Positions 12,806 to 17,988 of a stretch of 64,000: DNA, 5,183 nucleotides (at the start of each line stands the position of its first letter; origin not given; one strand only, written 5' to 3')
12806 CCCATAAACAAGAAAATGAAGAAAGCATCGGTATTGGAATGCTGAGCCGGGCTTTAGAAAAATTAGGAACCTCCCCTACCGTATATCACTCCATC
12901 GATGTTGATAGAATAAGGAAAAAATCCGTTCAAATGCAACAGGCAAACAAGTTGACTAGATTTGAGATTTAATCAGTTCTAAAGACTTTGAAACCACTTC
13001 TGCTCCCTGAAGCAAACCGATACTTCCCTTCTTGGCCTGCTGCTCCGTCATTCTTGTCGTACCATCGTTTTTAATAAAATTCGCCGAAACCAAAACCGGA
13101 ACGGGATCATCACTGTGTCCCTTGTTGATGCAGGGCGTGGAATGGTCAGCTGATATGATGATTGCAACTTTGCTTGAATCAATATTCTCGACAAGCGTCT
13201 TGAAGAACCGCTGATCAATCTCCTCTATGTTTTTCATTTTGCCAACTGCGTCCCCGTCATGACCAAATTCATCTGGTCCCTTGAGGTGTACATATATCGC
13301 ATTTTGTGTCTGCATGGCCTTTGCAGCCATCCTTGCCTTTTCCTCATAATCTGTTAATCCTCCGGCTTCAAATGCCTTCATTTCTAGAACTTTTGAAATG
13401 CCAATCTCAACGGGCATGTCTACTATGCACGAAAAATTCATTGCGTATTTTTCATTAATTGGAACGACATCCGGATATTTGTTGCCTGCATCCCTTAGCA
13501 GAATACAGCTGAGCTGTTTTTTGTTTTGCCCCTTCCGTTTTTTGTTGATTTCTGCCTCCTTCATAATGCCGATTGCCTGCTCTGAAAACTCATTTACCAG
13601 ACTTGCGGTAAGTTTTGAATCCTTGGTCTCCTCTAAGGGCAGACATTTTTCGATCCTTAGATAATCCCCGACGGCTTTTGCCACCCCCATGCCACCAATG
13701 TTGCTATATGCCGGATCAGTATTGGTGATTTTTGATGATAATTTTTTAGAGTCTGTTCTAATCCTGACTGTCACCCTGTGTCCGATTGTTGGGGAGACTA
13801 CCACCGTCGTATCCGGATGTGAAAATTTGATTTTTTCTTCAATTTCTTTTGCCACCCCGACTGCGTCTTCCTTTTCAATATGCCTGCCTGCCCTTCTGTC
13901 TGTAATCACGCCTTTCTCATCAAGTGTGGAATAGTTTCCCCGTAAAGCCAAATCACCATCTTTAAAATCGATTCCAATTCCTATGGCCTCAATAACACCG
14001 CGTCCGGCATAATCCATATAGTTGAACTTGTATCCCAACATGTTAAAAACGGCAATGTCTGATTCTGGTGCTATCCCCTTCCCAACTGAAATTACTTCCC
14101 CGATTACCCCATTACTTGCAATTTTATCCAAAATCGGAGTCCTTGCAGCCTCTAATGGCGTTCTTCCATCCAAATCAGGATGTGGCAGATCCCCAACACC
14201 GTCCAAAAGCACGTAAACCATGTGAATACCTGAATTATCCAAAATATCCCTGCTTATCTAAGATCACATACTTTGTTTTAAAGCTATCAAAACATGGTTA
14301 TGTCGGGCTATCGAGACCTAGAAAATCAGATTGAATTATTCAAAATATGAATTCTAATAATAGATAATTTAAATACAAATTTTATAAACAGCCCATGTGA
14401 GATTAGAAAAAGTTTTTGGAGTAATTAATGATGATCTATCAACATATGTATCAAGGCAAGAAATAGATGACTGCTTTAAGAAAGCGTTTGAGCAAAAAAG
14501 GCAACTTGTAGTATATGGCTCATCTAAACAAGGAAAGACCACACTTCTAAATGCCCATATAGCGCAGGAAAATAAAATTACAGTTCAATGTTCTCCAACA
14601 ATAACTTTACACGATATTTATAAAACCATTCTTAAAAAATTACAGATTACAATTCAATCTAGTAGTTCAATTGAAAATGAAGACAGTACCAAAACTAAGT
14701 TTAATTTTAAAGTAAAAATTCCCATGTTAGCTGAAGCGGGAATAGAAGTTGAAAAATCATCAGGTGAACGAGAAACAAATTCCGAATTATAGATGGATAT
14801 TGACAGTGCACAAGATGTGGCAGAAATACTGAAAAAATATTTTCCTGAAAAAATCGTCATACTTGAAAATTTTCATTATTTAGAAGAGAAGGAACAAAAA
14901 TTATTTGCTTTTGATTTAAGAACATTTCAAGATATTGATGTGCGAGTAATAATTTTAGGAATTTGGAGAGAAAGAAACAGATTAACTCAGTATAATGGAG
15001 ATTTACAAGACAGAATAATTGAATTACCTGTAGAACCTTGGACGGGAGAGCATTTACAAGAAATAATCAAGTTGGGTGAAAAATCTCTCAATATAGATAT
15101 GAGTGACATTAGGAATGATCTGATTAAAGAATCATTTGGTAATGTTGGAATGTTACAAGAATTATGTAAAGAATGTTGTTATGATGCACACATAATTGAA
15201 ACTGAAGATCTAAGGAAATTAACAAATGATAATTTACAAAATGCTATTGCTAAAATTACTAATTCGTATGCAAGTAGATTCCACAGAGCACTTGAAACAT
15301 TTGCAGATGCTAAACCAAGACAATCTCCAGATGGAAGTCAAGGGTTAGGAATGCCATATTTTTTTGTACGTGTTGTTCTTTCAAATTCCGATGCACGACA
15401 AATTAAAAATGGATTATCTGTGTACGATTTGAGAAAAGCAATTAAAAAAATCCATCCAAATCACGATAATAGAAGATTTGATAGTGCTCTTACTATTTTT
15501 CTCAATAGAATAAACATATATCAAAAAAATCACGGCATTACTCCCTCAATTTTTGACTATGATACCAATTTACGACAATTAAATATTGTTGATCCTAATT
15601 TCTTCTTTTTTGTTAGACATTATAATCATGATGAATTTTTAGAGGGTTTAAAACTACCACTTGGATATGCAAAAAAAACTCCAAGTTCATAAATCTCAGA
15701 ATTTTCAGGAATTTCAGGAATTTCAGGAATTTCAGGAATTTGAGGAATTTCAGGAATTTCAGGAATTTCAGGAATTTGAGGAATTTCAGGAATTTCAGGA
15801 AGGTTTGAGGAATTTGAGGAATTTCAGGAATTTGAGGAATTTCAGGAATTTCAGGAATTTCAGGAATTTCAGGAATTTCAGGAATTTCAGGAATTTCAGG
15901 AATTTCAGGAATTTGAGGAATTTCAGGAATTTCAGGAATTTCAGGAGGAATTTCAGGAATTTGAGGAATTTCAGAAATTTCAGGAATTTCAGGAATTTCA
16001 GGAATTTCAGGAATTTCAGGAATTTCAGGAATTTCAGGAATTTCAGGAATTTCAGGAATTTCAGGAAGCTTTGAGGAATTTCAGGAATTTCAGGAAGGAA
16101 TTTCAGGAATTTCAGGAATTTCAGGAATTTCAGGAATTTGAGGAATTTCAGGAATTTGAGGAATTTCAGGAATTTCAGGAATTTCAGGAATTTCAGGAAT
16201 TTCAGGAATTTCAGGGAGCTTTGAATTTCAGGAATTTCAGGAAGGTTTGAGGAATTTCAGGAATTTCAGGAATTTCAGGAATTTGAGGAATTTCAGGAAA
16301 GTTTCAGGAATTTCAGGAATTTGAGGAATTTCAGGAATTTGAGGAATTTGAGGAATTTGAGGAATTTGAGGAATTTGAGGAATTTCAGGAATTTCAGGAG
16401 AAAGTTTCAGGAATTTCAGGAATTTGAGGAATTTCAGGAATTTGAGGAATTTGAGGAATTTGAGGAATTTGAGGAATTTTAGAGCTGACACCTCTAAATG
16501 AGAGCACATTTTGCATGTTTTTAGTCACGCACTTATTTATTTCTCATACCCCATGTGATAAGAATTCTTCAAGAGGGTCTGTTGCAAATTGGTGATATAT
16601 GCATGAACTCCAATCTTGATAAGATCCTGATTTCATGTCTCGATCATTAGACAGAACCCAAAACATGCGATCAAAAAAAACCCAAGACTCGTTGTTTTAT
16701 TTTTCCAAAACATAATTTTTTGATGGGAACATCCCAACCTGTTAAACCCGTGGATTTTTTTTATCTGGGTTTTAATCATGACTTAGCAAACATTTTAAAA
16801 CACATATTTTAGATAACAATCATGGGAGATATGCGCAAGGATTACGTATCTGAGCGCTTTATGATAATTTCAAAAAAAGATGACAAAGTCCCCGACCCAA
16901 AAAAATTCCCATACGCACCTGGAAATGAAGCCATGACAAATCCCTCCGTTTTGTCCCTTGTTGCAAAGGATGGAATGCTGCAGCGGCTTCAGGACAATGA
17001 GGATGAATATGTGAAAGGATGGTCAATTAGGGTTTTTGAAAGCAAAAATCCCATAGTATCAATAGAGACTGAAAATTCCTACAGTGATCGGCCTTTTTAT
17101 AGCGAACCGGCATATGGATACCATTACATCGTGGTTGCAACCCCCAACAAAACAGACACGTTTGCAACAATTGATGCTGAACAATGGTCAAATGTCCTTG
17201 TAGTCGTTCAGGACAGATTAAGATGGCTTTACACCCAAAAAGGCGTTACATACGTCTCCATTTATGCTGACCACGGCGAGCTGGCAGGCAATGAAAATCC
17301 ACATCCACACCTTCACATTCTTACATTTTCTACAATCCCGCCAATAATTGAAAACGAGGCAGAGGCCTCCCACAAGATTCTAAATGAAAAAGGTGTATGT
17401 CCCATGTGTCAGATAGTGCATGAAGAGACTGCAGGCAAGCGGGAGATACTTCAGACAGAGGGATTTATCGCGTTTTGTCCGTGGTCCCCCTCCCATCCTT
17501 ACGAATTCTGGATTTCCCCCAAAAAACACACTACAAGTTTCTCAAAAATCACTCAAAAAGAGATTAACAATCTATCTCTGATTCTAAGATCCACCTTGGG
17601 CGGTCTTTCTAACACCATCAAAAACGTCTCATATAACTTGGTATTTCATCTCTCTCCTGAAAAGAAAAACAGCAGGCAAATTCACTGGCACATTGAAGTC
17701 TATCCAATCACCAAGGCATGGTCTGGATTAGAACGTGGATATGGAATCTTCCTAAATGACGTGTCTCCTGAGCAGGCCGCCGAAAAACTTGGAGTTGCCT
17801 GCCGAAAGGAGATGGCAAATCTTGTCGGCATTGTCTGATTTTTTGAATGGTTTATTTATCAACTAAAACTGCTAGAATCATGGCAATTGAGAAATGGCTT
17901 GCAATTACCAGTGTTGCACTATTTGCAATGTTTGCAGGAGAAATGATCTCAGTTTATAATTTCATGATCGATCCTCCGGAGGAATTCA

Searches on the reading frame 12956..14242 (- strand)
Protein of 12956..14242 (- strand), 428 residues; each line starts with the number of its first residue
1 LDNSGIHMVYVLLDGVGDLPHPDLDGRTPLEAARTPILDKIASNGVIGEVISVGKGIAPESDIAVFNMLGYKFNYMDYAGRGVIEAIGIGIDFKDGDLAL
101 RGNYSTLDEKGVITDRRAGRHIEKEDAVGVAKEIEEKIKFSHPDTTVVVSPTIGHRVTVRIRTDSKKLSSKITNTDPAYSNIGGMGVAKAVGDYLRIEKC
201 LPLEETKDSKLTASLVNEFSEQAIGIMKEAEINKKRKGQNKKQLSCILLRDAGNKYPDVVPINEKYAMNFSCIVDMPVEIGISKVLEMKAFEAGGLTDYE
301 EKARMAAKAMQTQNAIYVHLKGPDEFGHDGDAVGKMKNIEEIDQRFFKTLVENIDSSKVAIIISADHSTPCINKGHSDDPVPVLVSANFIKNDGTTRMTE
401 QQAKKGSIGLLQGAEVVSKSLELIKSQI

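Call 6: search_protein_families(library=pfam, proteins=[window:12956-14242:-], max_evalue=0.01)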
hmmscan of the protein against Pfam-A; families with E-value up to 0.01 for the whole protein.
window:12956-14242:- (428 aa): 2 families
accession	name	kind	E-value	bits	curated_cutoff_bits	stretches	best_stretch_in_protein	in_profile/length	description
PF10143.14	PhosphMutase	-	3.7e-41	141.3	21.5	1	42-233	1-170/170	2,3-bisphosphoglycerate-independent phosphoglycerate mutase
PF01676.23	Metalloenzyme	-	4.6e-31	108.7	24.3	1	9-411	4-240/252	Metalloenzyme superfamily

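Call 12: find_encoding_contigs(protein=window:12956-14242:-, flank=10000, max_places=6)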
Protein window:12956-14242:- (428 aa): 2 contigs read that carry it; 2 places shown.
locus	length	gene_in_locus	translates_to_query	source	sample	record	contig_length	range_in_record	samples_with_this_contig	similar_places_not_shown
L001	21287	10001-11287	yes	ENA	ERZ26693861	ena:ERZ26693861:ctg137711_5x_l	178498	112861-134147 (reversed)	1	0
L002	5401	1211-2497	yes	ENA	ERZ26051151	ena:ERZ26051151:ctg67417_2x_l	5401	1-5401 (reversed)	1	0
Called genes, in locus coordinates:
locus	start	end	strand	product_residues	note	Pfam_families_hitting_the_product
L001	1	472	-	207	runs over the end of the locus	PF01243:PNPOx_N, PF12900:Pyridox_ox_2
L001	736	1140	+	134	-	-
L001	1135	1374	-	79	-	-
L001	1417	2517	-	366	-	PF00296:Bac_luciferase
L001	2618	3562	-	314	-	PF00465:Fe-ADH, PF13685:Fe-ADH_2 (weak), PF25137:ADH_Fe_C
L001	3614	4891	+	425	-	PF13660:DUF4147, PF05161:MOFRL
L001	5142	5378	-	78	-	-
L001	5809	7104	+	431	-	PF08543:Phos_pyr_kin, PF00294:PfkB, PF10120:ThiN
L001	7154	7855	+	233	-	PF00483:NTP_transferase, PF12804:NTP_transf_3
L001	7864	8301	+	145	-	PF13527:Acetyltransf_9, PF00583:Acetyltransf_1, PF21926:FeeM (faint), PF13673:Acetyltransf_10, PF13508:Acetyltransf_7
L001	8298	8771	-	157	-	-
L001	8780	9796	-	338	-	PF01087:GalP_UDP_transf, PF01230:HIT (faint)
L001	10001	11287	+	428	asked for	PF01676:Metalloenzyme, PF10143:PhosphMutase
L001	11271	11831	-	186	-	PF03745:DUF309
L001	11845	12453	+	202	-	PF01282:Ribosomal_S24e (weak)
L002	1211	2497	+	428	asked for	PF01676:Metalloenzyme, PF10143:PhosphMutase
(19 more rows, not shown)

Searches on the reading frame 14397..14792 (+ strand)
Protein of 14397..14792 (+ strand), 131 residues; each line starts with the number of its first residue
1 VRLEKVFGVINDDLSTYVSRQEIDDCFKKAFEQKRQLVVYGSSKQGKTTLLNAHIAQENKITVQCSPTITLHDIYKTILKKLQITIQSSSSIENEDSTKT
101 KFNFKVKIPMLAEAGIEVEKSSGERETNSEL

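Call 6: search_protein_families(library=pfam, proteins=[window:14397-14792:+], max_evalue=0.01)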
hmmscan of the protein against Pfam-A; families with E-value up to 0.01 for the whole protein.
window:14397-14792:+ (131 aa): 7 families
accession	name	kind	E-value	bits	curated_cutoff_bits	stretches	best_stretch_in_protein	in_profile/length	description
PF25201.1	nSTAND6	-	9.5e-05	22.9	27.7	1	26-94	11-83/148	Novel STAND NTPase 6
PF05621.17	TniB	-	0.00018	21.4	22.4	1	30-108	30-120/189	Bacterial TniB protein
PF13401.12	AAA_22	-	0.0003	21.6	27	1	33-88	4-64/130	AAA domain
PF01926.29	MMR_HSR1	-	0.005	17.4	21.9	1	37-86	2-50/113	50S ribosome-binding GTPase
PF01637.24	ATPase_2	-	0.0056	17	33.2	1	33-94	19-70/225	ATPase domain predominantly from Archaea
PF14516.12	AAA_35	-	0.0067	15.7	27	0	10-83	6-79/331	AAA-like domain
PF02367.23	TsaE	-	0.0069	16.8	26.6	1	24-77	11-64/128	Threonylcarbamoyl adenosine biosynthesis protein TsaE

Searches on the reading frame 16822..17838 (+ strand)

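Call 6: search_protein_families(library=pfam, proteins=[window:16822-17838:+], max_evalue=0.01)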
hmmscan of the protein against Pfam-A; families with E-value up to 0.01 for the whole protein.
window:16822-17838:+ (338 aa): 6 families
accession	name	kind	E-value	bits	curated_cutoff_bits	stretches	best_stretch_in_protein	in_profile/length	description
PF01230.28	HIT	-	2.2e-08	35.1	21.5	1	208-291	8-92/98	HIT domain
PF01087.27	GalP_UDP_transf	-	1.2e-07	32.8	22.1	1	80-173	91-184/184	Galactose-1-phosphate uridyl transferase, N-terminal domain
PF02744.22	GalP_UDP_tr_C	-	3.8e-05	23.9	29.2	1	199-324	21-154/165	Galactose-1-phosphate uridyl transferase, C-terminal domain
PF11969.13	DcpS_C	-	0.00039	21.3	24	1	193-291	2-99/114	Scavenger mRNA decapping enzyme C-term binding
PF16268.10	DUF4921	-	0.002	17.6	28.5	1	112-323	190-393/425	Domain of unknown function (DUF4921)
PF23343.2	REP_ORF2-G2P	-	0.0067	17.1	27.8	0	259-294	23-58/99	Replication-associated protein ORF2/G2P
